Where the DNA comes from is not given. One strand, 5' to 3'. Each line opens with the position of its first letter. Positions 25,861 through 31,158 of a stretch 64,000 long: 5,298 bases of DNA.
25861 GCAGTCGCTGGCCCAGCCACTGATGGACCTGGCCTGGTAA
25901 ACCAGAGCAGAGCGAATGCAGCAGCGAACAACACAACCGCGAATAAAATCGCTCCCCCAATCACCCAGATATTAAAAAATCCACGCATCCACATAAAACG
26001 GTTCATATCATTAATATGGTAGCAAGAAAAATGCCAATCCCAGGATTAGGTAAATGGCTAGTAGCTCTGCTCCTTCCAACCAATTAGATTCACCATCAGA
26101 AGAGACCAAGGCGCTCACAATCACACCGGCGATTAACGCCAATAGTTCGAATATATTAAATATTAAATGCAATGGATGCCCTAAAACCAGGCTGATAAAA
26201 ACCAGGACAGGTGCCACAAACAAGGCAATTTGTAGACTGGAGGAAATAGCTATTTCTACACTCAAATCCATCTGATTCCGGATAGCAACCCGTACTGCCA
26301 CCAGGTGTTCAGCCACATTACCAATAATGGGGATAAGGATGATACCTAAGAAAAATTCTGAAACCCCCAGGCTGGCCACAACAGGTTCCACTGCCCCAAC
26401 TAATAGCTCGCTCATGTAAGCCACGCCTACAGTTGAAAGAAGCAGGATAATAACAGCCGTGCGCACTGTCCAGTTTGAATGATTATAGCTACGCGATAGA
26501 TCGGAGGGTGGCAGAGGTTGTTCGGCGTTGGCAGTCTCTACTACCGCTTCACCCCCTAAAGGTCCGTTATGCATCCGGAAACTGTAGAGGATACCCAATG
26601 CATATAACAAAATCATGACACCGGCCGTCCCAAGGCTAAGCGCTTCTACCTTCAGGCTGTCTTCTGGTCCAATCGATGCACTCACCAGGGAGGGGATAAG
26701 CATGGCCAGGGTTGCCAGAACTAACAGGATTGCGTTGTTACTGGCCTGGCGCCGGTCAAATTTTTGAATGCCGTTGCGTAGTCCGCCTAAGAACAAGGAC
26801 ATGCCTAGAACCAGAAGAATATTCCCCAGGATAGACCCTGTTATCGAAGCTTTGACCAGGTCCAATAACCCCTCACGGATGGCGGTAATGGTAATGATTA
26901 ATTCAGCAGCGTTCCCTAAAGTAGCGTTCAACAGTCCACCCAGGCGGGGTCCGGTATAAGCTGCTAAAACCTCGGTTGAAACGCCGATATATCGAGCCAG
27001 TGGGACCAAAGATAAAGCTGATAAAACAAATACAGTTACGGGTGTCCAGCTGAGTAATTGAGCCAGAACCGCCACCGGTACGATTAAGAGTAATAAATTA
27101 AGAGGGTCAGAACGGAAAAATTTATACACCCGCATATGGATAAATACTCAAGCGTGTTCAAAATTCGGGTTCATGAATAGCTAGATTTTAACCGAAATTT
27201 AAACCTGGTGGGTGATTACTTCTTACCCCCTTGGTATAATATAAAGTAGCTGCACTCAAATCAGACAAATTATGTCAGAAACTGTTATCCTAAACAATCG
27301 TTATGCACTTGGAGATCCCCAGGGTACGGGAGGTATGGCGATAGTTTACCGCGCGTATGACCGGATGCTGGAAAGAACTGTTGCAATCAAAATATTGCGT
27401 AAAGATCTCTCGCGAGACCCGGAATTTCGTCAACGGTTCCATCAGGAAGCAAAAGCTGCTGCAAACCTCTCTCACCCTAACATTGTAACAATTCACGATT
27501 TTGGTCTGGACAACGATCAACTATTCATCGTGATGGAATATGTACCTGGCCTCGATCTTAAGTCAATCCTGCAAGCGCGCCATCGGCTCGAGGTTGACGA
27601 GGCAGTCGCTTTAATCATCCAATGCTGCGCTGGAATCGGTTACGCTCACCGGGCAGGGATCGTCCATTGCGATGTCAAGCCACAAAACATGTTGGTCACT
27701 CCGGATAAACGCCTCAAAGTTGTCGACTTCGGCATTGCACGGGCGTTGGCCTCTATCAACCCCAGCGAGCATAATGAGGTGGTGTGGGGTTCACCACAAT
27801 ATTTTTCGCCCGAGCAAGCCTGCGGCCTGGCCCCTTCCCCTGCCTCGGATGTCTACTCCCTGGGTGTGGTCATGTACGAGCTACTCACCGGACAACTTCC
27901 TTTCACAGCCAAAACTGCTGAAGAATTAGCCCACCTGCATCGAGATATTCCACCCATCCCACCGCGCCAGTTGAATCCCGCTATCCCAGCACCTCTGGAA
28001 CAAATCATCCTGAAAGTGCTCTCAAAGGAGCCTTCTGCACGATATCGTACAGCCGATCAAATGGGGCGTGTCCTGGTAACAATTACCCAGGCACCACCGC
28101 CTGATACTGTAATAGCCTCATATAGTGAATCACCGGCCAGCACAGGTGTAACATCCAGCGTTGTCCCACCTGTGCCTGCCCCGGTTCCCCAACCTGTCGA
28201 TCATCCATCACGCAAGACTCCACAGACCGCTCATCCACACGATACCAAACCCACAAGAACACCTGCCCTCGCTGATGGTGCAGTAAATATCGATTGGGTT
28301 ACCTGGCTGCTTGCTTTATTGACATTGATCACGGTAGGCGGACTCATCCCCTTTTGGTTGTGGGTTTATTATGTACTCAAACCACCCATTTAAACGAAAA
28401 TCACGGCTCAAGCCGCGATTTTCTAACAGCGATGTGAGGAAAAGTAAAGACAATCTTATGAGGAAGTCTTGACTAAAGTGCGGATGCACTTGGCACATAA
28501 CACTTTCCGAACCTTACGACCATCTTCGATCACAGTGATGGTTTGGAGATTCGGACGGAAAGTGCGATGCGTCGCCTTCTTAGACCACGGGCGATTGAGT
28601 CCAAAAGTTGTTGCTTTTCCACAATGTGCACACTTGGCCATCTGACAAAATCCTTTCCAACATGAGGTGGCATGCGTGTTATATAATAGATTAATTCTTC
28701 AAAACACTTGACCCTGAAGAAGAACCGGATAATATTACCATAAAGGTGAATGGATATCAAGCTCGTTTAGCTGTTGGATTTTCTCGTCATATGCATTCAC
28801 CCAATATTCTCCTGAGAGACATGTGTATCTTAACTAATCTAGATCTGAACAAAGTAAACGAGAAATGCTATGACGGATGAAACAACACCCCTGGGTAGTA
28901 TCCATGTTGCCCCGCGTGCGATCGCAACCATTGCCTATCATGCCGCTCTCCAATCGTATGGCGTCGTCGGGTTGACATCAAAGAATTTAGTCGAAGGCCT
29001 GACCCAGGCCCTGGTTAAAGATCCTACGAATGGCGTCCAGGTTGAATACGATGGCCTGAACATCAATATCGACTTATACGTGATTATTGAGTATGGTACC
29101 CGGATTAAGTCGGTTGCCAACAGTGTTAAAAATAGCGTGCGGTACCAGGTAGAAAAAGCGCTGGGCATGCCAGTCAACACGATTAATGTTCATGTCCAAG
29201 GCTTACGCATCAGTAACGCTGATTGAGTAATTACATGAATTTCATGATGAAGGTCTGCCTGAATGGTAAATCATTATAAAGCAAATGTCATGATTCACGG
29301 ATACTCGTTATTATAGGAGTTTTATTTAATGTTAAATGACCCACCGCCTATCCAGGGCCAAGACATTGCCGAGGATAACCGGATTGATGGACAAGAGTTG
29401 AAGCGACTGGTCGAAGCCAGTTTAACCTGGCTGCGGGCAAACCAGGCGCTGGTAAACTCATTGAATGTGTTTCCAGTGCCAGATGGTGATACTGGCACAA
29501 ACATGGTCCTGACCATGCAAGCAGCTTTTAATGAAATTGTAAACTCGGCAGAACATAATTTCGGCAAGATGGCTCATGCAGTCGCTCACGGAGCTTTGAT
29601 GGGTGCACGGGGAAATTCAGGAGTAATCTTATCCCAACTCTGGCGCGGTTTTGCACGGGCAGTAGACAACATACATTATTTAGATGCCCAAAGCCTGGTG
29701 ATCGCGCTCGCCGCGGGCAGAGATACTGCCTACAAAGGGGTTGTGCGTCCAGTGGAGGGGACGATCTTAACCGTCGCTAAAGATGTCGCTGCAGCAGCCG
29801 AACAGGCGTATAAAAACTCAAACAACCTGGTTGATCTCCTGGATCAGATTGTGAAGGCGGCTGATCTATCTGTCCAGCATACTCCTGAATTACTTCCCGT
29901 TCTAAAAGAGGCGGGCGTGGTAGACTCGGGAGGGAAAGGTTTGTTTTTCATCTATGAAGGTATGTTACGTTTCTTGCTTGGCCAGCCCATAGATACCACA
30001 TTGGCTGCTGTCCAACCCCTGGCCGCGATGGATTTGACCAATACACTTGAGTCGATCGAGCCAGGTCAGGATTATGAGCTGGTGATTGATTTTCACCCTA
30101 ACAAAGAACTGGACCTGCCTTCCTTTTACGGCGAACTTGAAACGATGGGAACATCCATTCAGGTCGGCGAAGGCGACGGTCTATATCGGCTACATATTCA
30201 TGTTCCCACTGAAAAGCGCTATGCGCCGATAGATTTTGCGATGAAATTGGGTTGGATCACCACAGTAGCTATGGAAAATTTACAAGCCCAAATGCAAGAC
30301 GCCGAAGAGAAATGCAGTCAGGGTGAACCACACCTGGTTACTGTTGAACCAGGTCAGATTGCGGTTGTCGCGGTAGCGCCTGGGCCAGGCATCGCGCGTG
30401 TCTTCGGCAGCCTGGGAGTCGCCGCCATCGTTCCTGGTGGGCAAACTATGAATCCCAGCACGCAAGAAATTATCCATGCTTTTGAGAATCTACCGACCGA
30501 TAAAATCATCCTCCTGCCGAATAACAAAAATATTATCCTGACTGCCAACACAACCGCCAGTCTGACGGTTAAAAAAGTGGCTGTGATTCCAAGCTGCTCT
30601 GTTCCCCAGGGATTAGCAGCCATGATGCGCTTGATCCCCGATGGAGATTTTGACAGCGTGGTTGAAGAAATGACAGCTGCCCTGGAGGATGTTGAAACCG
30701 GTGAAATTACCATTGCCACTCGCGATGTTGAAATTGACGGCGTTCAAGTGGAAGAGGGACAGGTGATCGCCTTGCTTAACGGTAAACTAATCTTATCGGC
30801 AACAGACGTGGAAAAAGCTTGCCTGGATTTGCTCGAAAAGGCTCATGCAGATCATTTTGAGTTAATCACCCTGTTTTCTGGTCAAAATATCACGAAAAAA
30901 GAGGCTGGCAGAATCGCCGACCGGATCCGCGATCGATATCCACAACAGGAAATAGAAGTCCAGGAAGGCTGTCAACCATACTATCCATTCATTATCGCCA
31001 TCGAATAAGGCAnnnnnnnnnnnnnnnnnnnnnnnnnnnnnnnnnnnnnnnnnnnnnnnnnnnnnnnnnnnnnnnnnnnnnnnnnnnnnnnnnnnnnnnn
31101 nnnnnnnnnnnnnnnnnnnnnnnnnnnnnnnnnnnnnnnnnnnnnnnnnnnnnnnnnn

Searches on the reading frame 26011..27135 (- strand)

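Call 44: search_protein_families(library=pfam, proteins=[window:26011-27135:-], max_evalue=0.00001)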
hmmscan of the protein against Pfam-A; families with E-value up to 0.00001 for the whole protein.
window:26011-27135:- (374 aa): 1 family
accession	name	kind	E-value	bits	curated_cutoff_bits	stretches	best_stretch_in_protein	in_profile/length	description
PF01699.29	Na_Ca_ex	-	6.2e-37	127.3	24.9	2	227-367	2-147/151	Sodium/calcium exchanger protein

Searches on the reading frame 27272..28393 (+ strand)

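Call 44: search_protein_families(library=pfam, proteins=[window:27272-28393:+], max_evalue=0.00001)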
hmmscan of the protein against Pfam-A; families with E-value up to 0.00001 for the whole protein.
window:27272-28393:+ (373 aa): 4 families
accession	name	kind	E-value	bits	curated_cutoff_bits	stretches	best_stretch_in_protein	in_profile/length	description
PF00069.31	Pkinase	-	1.3e-50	172.7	31.7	1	18-260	8-254/263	Protein kinase domain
PF07714.23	PK_Tyr_Ser-Thr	-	3.5e-37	128.5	23.1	1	18-259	8-250/258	Protein tyrosine and serine/threonine kinase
PF03109.22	ABC1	-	5.1e-11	42.6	22.9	1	51-160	115-218/244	ABC1 atypical kinase-like domain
PF01636.29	APH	-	8.9e-08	32.6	23.2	0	127-156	167-197/239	Phosphotransferase enzyme family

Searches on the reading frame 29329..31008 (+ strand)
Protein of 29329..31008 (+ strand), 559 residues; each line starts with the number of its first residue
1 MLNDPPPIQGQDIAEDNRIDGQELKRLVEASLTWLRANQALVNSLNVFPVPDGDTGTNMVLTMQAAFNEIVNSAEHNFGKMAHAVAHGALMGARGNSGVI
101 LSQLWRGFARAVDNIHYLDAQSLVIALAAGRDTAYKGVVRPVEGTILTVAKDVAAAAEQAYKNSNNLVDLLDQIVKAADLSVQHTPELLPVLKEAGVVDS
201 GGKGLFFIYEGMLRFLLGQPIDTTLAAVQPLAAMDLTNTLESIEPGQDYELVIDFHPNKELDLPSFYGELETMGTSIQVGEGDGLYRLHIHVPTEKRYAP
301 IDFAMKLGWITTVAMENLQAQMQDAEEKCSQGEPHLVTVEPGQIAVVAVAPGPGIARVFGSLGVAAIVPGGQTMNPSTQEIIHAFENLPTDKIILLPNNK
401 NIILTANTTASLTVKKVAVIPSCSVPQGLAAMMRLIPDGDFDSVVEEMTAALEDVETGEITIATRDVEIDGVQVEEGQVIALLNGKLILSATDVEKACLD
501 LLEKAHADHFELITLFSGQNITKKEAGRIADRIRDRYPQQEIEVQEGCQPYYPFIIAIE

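Call 44: search_protein_families(library=pfam, proteins=[window:29329-31008:+], max_evalue=0.00001)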
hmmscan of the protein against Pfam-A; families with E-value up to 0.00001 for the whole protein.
window:29329-31008:+ (559 aa): 3 families
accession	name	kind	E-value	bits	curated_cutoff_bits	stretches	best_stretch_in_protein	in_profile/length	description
PF13684.11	FakA-like_C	-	1.4e-70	237.5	23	1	345-559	1-216/216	Fatty acid kinase subunit A-like, C-terminal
PF02734.22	Dak2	-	2.2e-41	142.1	27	1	49-213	1-173/174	DAK2 domain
PF21645.3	FakA-like_M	-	1.1e-06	28.8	24.9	1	250-323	7-78/80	Fatty acid kinase subunit A-like, middle domain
